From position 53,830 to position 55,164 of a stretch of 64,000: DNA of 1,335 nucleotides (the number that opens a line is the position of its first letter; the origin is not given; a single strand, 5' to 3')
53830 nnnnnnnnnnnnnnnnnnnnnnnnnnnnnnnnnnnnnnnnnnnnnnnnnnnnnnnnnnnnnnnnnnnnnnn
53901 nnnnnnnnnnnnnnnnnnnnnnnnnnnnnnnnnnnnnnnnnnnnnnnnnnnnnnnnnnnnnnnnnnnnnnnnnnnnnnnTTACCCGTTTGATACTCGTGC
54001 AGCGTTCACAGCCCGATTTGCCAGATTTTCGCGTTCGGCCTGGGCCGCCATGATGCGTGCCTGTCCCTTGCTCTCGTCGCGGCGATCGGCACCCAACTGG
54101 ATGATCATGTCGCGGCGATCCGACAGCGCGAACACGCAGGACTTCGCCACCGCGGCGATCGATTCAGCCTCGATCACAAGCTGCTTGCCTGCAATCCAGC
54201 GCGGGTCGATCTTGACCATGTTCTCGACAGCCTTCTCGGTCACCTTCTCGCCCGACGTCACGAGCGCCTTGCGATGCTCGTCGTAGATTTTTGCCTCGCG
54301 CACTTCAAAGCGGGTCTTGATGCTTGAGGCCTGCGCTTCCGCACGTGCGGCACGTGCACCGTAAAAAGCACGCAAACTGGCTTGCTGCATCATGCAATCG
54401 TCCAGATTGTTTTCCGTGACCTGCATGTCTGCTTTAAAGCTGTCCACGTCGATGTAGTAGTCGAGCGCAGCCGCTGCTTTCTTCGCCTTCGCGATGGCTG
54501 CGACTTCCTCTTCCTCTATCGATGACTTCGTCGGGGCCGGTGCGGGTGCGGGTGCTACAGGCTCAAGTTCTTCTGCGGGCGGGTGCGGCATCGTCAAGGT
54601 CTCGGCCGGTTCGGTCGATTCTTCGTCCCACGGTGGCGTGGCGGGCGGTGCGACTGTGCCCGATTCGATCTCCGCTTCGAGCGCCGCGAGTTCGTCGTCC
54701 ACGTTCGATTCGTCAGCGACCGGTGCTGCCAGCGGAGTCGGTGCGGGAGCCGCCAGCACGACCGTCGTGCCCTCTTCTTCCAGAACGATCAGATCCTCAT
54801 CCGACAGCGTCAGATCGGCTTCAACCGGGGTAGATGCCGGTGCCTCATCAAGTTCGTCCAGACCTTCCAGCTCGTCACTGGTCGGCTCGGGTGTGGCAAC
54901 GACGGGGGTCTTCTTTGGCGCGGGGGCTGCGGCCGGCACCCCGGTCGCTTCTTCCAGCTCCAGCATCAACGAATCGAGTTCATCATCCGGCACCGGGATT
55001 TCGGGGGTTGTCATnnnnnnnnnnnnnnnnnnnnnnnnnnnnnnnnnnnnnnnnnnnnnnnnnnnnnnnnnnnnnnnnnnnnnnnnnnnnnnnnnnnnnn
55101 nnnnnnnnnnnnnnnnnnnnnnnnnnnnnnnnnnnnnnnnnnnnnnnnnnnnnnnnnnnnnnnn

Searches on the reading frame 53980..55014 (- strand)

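Call 3: search_protein_families(library=pfam, proteins=[window:53980-55014:-], max_evalue=1)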
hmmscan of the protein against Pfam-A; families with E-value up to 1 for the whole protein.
window:53980-55014:- (344 aa): 0 families

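Call 4: search_protein_families(library=phrogs, proteins=[window:53980-55014:-], max_evalue=0.01)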
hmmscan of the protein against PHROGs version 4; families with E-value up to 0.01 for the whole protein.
window:53980-55014:- (344 aa): 4 families
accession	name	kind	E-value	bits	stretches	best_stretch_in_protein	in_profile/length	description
phrog_4969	-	unknown function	1.7e-39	137.1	1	99-327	118-339/362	-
phrog_9245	-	unknown function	1.6e-28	101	1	77-342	102-362/368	-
phrog_1069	-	unknown function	1.7e-26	94.3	1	157-327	247-417/425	-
phrog_2058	-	unknown function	1.8e-25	90.6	1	192-318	23-149/158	-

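Call 79: search_protein_families(library=ncbifam, proteins=[window:53980-55014:-], max_evalue=0.1)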
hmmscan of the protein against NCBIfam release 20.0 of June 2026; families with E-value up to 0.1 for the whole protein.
window:53980-55014:- (344 aa): 2 families
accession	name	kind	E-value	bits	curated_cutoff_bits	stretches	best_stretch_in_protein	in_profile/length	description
NF038218.1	IcmG_DotF_IVB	equivalog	0.031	13.9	200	0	127-244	86-194/266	type IVB secretion system protein IcmG/DotF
NF009830.0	PRK13304.1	equivalog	0.054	13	267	1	236-309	25-95/265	aspartate dehydrogenase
